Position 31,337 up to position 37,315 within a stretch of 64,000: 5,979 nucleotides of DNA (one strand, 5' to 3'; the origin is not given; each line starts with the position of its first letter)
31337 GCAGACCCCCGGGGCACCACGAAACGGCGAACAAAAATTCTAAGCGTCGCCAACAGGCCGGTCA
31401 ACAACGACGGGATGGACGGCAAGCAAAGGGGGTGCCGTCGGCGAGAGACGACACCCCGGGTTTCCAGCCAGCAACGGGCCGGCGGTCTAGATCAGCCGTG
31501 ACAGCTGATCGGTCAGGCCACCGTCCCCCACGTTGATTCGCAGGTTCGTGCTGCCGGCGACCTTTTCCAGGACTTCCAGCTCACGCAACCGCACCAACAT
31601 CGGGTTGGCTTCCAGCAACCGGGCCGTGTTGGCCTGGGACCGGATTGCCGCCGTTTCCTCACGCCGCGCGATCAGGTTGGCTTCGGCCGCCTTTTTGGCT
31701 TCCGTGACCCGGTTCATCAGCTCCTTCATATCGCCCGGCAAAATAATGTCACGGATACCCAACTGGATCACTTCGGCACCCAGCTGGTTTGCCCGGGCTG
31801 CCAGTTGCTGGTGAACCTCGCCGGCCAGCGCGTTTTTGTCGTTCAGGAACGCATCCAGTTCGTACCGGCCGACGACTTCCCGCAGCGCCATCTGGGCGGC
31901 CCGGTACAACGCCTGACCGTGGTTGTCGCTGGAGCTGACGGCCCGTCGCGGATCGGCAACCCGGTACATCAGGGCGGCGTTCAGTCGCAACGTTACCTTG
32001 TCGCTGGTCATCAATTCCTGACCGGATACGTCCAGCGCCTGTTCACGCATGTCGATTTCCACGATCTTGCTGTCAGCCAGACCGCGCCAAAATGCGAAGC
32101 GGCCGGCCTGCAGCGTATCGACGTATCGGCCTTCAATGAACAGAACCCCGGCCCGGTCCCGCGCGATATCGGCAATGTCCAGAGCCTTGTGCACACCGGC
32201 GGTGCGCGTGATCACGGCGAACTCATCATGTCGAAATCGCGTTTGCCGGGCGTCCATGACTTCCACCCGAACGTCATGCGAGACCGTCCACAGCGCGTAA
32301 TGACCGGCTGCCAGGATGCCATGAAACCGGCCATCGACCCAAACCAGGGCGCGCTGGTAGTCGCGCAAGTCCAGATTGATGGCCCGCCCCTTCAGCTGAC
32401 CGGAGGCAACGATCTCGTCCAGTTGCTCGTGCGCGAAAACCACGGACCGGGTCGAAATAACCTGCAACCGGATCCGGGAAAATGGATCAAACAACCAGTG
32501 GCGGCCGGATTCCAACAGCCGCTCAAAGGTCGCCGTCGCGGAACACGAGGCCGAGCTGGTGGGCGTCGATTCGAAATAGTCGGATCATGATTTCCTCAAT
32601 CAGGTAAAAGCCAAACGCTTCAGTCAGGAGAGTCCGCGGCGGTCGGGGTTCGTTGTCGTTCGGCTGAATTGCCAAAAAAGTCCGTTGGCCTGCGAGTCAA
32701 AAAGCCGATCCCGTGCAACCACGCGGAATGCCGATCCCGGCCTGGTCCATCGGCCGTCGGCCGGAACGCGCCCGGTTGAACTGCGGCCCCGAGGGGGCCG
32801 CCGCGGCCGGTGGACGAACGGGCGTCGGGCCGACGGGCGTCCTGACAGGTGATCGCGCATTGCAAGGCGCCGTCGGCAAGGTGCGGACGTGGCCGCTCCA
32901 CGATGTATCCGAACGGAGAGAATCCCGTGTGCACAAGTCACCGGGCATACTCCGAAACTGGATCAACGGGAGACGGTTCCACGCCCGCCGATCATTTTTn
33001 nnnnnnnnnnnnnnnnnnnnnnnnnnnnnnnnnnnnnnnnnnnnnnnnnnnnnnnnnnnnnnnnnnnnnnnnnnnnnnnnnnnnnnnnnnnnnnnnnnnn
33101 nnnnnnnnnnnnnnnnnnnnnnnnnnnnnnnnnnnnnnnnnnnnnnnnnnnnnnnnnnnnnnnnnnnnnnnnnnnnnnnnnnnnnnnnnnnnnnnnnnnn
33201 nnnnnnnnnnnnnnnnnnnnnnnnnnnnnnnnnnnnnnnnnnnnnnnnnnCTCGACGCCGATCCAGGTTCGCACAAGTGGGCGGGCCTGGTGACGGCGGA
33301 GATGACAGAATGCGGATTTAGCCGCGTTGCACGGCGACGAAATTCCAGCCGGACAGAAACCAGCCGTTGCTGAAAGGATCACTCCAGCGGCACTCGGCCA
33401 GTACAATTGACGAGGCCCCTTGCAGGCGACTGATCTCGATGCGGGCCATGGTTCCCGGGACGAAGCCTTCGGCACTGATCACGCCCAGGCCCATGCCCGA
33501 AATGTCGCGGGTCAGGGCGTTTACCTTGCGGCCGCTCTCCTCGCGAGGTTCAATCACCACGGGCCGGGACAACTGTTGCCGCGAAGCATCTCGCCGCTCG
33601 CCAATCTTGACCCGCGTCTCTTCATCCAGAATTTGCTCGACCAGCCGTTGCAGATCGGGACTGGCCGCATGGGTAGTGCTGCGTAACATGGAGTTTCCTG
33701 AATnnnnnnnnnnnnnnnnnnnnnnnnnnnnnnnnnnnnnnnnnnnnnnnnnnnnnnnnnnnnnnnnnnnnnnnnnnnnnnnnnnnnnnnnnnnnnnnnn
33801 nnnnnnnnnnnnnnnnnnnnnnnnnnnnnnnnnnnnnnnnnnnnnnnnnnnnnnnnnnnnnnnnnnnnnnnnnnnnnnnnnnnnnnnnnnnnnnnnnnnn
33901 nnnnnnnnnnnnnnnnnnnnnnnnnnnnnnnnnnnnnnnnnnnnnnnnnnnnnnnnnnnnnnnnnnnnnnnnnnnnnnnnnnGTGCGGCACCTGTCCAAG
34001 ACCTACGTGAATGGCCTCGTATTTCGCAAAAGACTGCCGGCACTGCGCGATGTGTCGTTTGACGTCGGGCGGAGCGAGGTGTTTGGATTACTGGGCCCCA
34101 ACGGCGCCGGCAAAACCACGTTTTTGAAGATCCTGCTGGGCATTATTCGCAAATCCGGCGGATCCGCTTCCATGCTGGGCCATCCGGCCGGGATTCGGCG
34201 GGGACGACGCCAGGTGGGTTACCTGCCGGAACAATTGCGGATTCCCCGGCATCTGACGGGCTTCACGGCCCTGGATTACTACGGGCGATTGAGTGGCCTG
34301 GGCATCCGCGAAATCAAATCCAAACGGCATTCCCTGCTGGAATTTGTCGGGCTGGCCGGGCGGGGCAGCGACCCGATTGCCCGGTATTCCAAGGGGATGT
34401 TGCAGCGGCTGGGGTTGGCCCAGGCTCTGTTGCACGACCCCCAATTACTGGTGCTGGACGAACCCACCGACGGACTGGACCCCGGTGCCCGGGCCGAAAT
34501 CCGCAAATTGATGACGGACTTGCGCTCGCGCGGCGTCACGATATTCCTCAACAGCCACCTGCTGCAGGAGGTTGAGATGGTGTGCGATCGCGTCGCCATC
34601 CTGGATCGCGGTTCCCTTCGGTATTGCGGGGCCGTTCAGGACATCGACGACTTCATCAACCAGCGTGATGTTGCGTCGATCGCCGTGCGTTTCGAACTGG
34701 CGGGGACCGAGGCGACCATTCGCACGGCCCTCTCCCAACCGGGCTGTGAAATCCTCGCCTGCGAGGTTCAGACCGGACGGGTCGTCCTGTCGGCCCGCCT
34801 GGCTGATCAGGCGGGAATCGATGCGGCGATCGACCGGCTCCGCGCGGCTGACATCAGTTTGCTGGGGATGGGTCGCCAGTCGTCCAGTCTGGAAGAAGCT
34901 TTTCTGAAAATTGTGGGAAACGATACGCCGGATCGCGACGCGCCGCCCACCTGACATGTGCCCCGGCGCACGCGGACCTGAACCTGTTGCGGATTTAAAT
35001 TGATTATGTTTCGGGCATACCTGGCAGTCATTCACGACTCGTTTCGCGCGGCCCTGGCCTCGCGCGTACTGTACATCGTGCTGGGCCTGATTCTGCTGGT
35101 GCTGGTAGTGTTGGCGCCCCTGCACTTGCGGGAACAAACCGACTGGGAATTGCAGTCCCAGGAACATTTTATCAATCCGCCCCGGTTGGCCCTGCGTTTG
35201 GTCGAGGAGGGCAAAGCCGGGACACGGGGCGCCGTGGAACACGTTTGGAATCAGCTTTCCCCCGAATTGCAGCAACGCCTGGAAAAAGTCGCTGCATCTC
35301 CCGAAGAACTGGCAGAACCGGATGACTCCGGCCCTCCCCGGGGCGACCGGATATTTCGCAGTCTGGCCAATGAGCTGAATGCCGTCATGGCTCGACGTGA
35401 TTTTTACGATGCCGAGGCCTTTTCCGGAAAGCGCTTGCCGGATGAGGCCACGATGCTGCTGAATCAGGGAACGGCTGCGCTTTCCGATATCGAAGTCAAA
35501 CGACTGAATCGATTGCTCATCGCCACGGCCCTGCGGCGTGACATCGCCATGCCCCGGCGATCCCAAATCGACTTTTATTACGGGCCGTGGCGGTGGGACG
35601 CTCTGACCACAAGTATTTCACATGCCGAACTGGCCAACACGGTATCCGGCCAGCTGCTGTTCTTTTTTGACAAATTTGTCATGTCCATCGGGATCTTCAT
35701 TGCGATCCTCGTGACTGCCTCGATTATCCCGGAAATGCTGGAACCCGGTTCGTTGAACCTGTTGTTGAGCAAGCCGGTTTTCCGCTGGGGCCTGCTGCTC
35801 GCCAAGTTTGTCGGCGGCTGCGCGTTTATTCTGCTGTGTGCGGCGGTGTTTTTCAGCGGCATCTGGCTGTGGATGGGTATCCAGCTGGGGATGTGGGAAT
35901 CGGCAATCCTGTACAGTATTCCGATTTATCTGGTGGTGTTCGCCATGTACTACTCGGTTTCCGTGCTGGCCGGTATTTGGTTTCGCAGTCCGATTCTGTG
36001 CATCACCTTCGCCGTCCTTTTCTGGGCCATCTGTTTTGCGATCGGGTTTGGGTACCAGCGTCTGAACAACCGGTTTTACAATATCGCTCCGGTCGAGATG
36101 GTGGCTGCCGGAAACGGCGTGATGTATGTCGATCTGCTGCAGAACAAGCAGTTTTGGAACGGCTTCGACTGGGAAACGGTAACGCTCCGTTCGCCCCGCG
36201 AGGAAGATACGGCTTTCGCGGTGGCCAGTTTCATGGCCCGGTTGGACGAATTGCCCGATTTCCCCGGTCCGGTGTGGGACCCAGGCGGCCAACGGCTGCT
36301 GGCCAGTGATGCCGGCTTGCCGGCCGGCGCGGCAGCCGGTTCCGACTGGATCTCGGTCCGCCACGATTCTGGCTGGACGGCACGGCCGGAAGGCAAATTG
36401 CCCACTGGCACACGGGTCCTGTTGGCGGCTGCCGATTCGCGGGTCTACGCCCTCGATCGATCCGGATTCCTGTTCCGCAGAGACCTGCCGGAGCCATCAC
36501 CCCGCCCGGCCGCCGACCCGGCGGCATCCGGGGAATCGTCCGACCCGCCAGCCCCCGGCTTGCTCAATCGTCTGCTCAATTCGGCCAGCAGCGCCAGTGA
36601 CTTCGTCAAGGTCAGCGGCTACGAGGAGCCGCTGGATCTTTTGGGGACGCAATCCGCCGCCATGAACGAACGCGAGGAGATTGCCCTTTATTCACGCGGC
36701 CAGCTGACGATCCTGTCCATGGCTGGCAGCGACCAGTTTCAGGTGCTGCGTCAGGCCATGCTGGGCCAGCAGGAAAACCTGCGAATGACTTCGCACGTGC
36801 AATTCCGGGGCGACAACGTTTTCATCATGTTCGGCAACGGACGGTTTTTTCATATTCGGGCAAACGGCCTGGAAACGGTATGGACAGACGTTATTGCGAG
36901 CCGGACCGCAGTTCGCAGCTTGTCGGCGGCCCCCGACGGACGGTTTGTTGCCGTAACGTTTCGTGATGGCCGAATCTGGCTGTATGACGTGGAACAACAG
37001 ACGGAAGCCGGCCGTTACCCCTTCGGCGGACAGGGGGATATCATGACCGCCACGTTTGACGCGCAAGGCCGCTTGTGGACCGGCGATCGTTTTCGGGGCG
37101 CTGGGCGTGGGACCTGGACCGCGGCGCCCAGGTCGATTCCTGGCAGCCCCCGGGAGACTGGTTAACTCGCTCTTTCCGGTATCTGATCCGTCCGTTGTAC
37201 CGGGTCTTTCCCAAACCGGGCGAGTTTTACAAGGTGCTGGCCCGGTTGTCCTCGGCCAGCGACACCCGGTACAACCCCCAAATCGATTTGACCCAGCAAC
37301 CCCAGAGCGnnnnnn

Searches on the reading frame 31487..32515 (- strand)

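Call 65: search_protein_families(library=pfam, proteins=[window:31487-32515:-], max_evalue=0.001)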
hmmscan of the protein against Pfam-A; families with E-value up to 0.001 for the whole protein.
window:31487-32515:- (342 aa): 1 family
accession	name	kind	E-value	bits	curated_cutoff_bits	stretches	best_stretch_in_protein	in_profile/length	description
PF01145.31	Band_7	-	1.6e-31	110.2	23.6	1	120-287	6-175/176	SPFH domain / Band 7 family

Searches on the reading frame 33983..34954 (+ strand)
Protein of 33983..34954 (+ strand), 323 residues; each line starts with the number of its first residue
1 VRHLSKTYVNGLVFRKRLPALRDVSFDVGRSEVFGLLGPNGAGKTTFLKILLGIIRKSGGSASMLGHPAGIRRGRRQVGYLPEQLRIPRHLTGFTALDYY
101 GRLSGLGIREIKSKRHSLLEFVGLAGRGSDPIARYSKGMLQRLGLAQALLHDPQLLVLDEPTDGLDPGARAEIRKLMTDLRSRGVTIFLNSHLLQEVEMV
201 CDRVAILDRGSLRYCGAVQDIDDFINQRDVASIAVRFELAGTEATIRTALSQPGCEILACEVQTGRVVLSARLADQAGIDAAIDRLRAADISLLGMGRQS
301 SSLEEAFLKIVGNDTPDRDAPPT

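Call 45: search_protein_families(library=pfam, proteins=[window:33983-34954:+], max_evalue=0.0001)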
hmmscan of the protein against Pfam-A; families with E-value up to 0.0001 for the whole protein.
window:33983-34954:+ (323 aa): 2 families
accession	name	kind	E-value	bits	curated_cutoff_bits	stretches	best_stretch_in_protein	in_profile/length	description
PF00005.33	ABC_tran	-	1.4e-25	90.9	25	1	21-162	1-136/137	ABC transporter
PF13304.12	AAA_21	-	1.8e-18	68.1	27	2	118-193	221-299/304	AAA domain, putative AbiEii toxin, Type IV TA system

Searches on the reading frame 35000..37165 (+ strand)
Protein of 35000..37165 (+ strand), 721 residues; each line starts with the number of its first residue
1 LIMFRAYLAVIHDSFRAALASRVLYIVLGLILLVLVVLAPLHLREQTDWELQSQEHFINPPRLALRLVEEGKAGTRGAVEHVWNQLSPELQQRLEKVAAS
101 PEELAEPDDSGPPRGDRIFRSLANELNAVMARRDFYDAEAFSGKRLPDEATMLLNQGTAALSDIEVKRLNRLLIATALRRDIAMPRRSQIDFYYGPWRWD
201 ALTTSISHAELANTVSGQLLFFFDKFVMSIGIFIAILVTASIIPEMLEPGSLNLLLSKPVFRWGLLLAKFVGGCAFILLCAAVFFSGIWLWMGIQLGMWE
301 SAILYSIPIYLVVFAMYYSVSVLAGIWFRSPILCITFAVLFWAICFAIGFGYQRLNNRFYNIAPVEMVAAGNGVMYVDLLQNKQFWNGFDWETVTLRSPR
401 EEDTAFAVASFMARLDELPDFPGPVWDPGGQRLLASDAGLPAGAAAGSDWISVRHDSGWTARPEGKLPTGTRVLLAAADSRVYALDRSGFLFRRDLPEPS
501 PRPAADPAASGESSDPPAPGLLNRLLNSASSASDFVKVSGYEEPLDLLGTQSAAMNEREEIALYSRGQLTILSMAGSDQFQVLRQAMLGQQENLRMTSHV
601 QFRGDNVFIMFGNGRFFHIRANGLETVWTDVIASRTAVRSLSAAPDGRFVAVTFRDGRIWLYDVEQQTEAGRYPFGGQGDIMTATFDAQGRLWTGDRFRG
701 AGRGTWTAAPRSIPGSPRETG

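Call 45: search_protein_families(library=pfam, proteins=[window:35000-37165:+], max_evalue=0.0001)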
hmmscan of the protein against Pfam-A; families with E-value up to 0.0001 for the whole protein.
window:35000-37165:+ (721 aa): 4 families
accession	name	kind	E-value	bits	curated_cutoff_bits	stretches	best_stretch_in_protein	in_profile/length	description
PF12679.13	ABC2_membrane_2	-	4.4e-09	36.4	27.2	1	201-340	72-190/283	ABC-2 family transporter protein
PF12698.13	ABC2_membrane_3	-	2.6e-06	27.2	31.6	1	211-351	153-288/347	ABC-2 family transporter protein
PF23414.1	Beta-prop_EML_2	-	1.9e-05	24.6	90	1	599-687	46-133/266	Echinoderm microtubule-associated protein second beta-propeller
PF13360.13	PQQ_2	-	2.2e-05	24.7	27.6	0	469-668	72-228/233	Outer membrane protein assembly factor BamB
